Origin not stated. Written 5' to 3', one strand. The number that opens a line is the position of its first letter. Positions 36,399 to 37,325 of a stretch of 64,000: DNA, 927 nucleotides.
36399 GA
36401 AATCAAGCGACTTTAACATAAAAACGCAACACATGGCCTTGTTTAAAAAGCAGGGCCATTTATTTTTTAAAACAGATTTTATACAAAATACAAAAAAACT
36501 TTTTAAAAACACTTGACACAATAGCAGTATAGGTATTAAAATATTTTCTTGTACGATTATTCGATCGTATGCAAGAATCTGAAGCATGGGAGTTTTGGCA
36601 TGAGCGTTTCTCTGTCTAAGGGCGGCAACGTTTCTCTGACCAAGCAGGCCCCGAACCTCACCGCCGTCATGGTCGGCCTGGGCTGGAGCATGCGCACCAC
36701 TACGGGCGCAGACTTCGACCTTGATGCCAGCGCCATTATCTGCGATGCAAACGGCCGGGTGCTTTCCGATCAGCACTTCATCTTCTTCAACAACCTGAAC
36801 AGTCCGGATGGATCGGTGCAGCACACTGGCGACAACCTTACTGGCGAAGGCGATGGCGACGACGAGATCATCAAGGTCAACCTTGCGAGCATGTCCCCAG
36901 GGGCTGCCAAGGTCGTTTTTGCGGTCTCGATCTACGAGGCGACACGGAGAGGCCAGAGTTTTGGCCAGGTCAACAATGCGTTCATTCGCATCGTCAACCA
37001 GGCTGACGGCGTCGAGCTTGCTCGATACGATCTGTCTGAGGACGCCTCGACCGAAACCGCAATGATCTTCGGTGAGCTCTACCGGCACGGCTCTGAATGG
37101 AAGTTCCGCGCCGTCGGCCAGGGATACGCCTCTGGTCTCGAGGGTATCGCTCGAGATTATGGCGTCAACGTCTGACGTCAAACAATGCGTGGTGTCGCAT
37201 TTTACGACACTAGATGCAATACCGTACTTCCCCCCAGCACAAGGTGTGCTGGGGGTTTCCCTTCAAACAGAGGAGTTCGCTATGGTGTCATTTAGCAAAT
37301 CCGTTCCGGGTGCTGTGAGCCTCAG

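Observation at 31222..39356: GC-rich ~8-kb Ter-type island (TerD/TerC plus phosphoribosyl-metabolite operon) in an AT-leaning CPR-like backbone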

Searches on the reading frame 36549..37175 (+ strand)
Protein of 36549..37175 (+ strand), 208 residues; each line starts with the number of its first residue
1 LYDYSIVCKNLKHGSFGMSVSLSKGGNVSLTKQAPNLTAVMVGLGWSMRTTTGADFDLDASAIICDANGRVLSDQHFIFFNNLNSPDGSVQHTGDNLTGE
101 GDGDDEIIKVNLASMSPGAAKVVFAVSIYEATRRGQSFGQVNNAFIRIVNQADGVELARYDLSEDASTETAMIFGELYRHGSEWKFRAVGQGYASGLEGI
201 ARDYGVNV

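Call 5: search_protein_families(library=pfam, proteins=[window:36549-37175:+], max_evalue=0.01)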
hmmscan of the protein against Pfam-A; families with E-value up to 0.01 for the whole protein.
window:36549-37175:+ (208 aa): 1 family
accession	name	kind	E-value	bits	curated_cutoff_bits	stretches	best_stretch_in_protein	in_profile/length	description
PF02342.23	TerD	-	3.5e-84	281.4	25.3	1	18-204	1-187/187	TerD domain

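Call 6: search_protein_families(library=ncbifam, proteins=[window:36549-37175:+], max_evalue=0.01)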
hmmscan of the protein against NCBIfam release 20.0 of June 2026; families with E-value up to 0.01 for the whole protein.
window:36549-37175:+ (208 aa): 0 families

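Call 11: find_encoding_contigs(protein=window:36600-37172:+, flank=10000, max_places=8)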
Protein seq(191 aa) (191 aa): no gene with exactly this product is on record in the collection.

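Call 55: search_solved_structures(query=window:36600-37175:+, max_evalue=0.001)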
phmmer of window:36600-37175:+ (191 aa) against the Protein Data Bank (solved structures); distinct sequences matched with E-value up to 0.001: 4.
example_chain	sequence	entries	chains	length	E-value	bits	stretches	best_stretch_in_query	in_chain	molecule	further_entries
3ibz_A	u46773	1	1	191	1.6e-96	324.5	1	1-191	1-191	Putative tellurium resistant like protein TerD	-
2kxt_A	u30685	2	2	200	1e-78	266.5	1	1-190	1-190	Tellurite resistance protein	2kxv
2qz7_A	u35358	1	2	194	1.5e-07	34.6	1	7-179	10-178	Uncharacterized protein SCO6318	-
2qng_A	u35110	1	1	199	3.9e-06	30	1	36-185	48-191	Uncharacterized protein SAV2460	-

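Call 56: search_dna_similar(query=window:36600-37175:+, collection=plasmids, mode=protein, max_rows=30)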
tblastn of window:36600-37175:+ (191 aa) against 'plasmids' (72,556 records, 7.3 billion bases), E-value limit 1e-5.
Records with a match: 2659; places in all: 14957; records where one place covers at least 80% of the query: 2624.
Best place of each record, by identity: 60-80% 2521; <60% 138.
By first word of the organism name: Klebsiella 1079; Escherichia 440; Enterobacter 366; Salmonella 351; Pseudomonas 134; Citrobacter 65; Streptomyces 37; Raoultella 34; Rhodococcus 19; Leclercia 19; and 55 more.
By predicted mobility (MOB-suite, as given by PLSDB): conjugative 1675; non-mobilizable 919; mobilizable 65.
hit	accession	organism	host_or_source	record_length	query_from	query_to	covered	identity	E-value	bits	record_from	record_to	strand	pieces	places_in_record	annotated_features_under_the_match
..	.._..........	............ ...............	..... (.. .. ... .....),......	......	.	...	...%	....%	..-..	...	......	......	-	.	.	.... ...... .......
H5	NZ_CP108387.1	Streptomyces sp. NBC_01324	-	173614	1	191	100%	78.0%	1e-96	313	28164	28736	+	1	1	TerD family protein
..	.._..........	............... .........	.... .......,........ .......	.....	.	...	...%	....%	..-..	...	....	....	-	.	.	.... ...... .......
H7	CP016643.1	Mycobacterium sp. djl-10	activated sludge,waste water treatment ...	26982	1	191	100%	77.0%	3e-96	311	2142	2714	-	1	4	chemical-damaging agent resistance protein C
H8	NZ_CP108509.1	Streptomyces sp. NBC_01237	-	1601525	1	191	100%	76.4%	6e-96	311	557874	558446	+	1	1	none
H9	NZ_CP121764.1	Prescottella equi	soil,soil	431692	1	191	100%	75.9%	9e-94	305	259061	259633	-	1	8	TerD family protein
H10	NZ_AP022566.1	Mycolicibacterium alvei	-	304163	1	191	100%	74.3%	4e-93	303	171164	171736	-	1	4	TerD family protein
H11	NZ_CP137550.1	Streptomyces sp. N50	Selaginella tamariscina,cell ...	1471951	1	191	100%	74.3%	1e-91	298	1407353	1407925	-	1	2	record has no annotation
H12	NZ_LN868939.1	Nocardia farcinica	not known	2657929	1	191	100%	73.8%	7e-95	308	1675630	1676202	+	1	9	none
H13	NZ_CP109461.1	Streptomyces sp. NBC_01454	-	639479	1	191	100%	72.3%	5e-91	297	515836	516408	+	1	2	TerD family protein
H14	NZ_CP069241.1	Rhodococcus sp. USK13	cell culture,Sand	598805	1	191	100%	71.2%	1e-89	293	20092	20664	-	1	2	TerD family protein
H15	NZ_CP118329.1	Rhodococcus sp. DK17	pure culture,crude oil-contaminated soil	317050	1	191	100%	71.2%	2e-89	293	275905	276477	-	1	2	TerD family protein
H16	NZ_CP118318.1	Rhodococcus sp. DK180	pure culture,crude oil-contaminated soil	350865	1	191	100%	71.2%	2e-89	293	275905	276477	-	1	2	TerD family protein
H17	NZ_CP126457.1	Rhodococcus sp. AH-ZY2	single cell,soil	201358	1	191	100%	71.2%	2e-89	292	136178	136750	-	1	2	TerD family protein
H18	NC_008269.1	Rhodococcus jostii RHA1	-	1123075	1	191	100%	71.2%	3e-89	292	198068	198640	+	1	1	record has no annotation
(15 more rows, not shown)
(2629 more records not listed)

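Call 57: get_annotated_region(hit=H4, flank=12000)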
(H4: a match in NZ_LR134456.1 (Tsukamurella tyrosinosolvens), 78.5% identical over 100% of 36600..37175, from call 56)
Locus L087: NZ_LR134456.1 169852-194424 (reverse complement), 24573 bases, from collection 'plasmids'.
description: Tsukamurella tyrosinosolvens strain NCTC13231 plasmid 14, complete sequence
organism: Tsukamurella tyrosinosolvens (NCBI taxid 57704)
taxonomy: Bacteria; Actinomycetota; Actinomycetes; Mycobacteriales; Tsukamurellaceae; Tsukamurella; Tsukamurella tyrosinosolvens
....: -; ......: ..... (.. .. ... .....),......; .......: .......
typing (MOB-suite, as given by PLSDB): non-mobilizable; replicon rep_cluster_235
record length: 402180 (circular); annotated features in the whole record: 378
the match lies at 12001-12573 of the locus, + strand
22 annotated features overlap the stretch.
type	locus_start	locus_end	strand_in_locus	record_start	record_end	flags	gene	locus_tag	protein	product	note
CDS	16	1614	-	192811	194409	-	-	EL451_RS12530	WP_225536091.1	glycosyltransferase 87 family protein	-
CDS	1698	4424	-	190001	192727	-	-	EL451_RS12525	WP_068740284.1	transglycosylase domain-containing protein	-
CDS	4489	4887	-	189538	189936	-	-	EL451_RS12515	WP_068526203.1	DUF5318 family protein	-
CDS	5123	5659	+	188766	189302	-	-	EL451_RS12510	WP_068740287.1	PadR family transcriptional regulator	-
CDS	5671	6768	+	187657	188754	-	-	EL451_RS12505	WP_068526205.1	inositol-3-phosphate synthase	GO:0006021 - inositol biosynthetic process [Evidence IEA]; GO:0008654 - phospholipid biosynthetic process [Evidence IEA]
CDS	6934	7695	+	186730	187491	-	-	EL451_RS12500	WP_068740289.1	hypothetical protein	-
CDS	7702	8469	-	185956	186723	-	-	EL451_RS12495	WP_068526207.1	AIM24 family protein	-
CDS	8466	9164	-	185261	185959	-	-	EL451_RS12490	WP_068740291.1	AIM24 family protein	-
CDS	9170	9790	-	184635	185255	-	-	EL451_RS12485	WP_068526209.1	AIM24 family protein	-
CDS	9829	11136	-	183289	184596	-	-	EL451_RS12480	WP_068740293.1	TerD family protein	-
CDS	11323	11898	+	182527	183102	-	-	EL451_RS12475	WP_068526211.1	TerD family protein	GO:0006950 - response to stress [Evidence IEA]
CDS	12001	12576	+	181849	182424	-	-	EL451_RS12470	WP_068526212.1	TerD family protein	GO:0006950 - response to stress [Evidence IEA]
CDS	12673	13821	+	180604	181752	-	-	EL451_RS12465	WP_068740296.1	DUF475 domain-containing protein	-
CDS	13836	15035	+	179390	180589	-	-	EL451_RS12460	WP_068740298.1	hypothetical protein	-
CDS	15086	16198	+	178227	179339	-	-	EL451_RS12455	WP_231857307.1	HpcH/HpaI aldolase/citrate lyase family protein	-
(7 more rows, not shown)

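Call 58: get_annotated_region(hit=H6, flank=12000)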
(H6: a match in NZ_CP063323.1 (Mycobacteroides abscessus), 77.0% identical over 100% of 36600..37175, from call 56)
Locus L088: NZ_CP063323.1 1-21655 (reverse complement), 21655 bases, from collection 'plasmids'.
description: Mycobacteroides abscessus subsp. abscessus strain GD25 plasmid pGD25-3, complete sequence
organism: Mycobacteroides abscessus (NCBI taxid 1185650)
taxonomy: Bacteria; Actinomycetota; Actinomycetes; Mycobacteriales; Mycobacteriaceae; Mycobacteroides; Mycobacteroides abscessus
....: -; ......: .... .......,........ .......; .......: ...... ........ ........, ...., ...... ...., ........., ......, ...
typing (MOB-suite, as given by PLSDB): non-mobilizable
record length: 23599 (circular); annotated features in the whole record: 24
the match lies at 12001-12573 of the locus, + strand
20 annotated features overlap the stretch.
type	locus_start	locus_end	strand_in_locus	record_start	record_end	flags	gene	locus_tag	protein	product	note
CDS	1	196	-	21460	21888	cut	-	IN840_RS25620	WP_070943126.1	hypothetical protein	-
CDS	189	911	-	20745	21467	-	-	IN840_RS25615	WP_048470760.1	ParA family protein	-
CDS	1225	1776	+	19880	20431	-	-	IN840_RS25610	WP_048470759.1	hypothetical protein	-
CDS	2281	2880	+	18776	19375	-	-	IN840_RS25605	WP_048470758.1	recombinase family protein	GO:0006310 - DNA recombination [Evidence IEA]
CDS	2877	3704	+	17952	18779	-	-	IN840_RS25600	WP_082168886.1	abortive infection family protein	-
CDS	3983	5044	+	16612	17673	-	-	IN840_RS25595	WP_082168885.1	DUF1524 domain-containing protein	-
CDS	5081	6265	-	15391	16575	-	-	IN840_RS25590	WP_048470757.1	TerD family protein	-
CDS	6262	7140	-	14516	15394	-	-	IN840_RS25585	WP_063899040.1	hypothetical protein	-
CDS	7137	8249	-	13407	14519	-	-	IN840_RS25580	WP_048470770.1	cysteine protease StiP family protein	-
CDS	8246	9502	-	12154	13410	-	-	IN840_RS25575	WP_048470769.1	phosphoribosyltransferase family protein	-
CDS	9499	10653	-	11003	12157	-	-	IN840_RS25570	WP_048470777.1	HpcH/HpaI aldolase/citrate lyase family protein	-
CDS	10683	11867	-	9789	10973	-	-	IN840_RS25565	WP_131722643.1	hypothetical protein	-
CDS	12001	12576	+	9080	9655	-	-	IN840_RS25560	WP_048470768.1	TerD family protein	GO:0006950 - response to stress [Evidence IEA]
CDS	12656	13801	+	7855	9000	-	-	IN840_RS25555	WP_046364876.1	DUF475 domain-containing protein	-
CDS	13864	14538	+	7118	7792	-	-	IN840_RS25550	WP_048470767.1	Tellurium resistance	-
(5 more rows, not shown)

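Call 59: get_annotated_region(hit=H5, flank=12000)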
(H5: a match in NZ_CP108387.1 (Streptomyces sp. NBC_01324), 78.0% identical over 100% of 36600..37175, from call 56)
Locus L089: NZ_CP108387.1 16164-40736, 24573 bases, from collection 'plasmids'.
description: Streptomyces sp. NBC_01324 plasmid unnamed2, complete sequence
organism: Streptomyces sp. NBC_01324 (NCBI taxid 2903826)
taxonomy: Bacteria; Actinomycetota; Actinomycetes; Kitasatosporales; Streptomycetaceae; Streptomyces; Streptomyces sp. NBC 01324
host: -; source: -; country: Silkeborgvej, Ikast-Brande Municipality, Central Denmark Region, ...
typing (MOB-suite, as given by PLSDB): non-mobilizable
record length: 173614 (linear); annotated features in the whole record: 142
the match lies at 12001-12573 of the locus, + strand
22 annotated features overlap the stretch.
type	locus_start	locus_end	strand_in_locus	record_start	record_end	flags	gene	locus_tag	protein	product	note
CDS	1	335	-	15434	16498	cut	-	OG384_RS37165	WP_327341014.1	enoyl-CoA hydratase/isomerase family protein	-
CDS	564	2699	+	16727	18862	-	-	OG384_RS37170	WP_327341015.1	SpoIIE family protein phosphatase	-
CDS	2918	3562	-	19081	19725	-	-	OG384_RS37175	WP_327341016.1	LAETG motif-containing sortase-dependent surface protein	-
CDS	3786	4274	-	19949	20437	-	-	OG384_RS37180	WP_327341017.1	GNAT family N-acetyltransferase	-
CDS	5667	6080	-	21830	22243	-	-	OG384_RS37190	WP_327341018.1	roadblock/LC7 domain-containing protein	-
CDS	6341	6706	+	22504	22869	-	-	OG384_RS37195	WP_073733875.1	metalloregulator ArsR/SmtB family transcription factor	GO:0006355 - regulation of DNA-templated transcription [Evidence IEA]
CDS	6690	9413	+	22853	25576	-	mgtA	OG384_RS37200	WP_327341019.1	magnesium-translocating P-type ATPase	GO:0015693 - magnesium ion transport [Evidence IEA]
CDS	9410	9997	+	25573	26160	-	-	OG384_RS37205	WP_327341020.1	GNAT family N-acetyltransferase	-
CDS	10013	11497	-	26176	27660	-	-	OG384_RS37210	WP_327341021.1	LCP family protein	GO:0070726 - cell wall assembly [Evidence IEA]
CDS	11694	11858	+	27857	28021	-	tatA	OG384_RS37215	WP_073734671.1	Sec-independent protein translocase subunit TatA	GO:0043953 - protein transport by the Tat complex [Evidence IEA]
CDS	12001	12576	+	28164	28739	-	-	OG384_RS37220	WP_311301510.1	TerD family protein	GO:0006950 - response to stress [Evidence IEA]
CDS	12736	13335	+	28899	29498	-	-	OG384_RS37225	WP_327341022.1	class I SAM-dependent methyltransferase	-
CDS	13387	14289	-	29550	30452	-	-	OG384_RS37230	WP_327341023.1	oxygenase MpaB family protein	-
CDS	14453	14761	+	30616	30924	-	-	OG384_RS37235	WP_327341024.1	hypothetical protein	-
CDS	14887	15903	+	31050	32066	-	-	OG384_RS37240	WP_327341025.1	hypothetical protein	-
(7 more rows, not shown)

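Call 84: search_protein_families(library=padloc, proteins=[window:36600-37175:+], max_evalue=0.01)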
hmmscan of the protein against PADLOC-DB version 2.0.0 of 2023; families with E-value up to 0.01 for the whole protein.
window:36600-37175:+ (191 aa): 0 families

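Call 103: get_annotated_region(hit=H13, flank=4000)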
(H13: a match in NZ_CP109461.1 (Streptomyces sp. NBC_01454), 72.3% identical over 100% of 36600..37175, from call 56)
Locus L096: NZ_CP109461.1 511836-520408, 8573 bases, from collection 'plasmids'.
description: Streptomyces sp. NBC_01454 plasmid unnamed1, complete sequence
organism: Streptomyces sp. NBC_01454 (NCBI taxid 2975867)
taxonomy: Bacteria; Actinomycetota; Actinomycetes; Kitasatosporales; Streptomycetaceae; Streptomyces; Streptomyces sp. NBC 01454
host: -; source: -; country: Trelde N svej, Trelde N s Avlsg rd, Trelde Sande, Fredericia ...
typing (MOB-suite, as given by PLSDB): non-mobilizable
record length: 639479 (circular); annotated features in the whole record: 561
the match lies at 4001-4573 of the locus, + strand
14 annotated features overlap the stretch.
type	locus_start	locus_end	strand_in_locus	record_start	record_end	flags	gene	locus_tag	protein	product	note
CDS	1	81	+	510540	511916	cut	-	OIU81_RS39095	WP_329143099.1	hemolysin family protein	-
CDS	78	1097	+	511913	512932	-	-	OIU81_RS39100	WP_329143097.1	hemolysin family protein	-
CDS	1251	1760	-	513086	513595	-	-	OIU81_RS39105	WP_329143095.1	universal stress protein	-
CDS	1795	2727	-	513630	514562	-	-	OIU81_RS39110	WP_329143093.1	M56 family metallopeptidase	-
CDS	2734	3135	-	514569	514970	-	-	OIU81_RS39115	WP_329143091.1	BlaI/MecI/CopY family transcriptional regulator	GO:0045892 - negative regulation of DNA-templated transcription [Evidence IEA]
CDS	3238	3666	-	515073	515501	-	-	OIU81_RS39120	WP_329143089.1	BlaI/MecI/CopY family transcriptional regulator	GO:0045892 - negative regulation of DNA-templated transcription [Evidence IEA]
CDS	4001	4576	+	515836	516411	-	-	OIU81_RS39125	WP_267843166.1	TerD family protein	GO:0006950 - response to stress [Evidence IEA]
CDS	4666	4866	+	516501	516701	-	-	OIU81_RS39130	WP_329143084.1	hypothetical protein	-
CDS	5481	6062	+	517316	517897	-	-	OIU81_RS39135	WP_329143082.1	TerD family protein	GO:0006950 - response to stress [Evidence IEA]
CDS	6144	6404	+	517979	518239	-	-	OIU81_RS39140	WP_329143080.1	twin-arginine translocase TatA/TatE family subunit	GO:0015031 - protein transport [Evidence IEA]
CDS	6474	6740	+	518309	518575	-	-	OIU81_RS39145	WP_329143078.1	GlsB/YeaQ/YmgE family stress response membrane protein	-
CDS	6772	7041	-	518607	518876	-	-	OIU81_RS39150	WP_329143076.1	hypothetical protein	-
CDS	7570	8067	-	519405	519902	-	-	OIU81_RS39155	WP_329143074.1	hypothetical protein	-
CDS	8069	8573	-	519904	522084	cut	-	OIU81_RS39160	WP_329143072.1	site-specific integrase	-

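Call 104: get_annotated_region(hit=H14, flank=4000)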
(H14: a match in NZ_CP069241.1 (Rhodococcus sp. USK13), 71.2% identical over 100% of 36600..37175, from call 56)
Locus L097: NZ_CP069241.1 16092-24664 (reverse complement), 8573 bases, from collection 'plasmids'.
description: Rhodococcus sp. USK13 plasmid pUSK13_1, complete sequence
organism: Rhodococcus sp. USK13 (NCBI taxid 2806442)
taxonomy: Bacteria; Actinomycetota; Actinomycetes; Mycobacteriales; Nocardiaceae; Rhodococcus; Rhodococcus sp. USK13
host: -; source: cell culture,Sand; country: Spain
typing (MOB-suite, as given by PLSDB): mobilizable; relaxase MOBP,MOBP
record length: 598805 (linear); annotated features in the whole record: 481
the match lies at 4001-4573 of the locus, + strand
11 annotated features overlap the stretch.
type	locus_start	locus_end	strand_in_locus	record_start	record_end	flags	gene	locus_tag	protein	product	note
CDS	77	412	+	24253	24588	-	-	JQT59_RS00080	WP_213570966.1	hypothetical protein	-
CDS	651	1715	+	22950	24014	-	-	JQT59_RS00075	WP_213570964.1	hypothetical protein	-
CDS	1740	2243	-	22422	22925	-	-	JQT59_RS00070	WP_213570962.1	hypothetical protein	-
CDS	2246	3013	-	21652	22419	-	-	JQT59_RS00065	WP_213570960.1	hypothetical protein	-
CDS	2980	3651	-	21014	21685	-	-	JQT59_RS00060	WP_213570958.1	TerD family protein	-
CDS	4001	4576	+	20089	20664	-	-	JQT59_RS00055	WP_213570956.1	TerD family protein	GO:0006950 - response to stress [Evidence IEA]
CDS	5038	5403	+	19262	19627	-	-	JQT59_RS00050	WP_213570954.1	hypothetical protein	-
CDS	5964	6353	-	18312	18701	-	-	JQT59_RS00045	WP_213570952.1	hypothetical protein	-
CDS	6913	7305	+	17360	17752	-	-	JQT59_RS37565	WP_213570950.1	antitoxin Xre/MbcA/ParS toxin-binding domain-containing protein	-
CDS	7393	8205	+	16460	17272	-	-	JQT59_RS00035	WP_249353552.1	RES domain-containing protein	-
CDS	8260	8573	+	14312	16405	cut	-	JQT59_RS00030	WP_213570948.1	P-loop NTPase fold protein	-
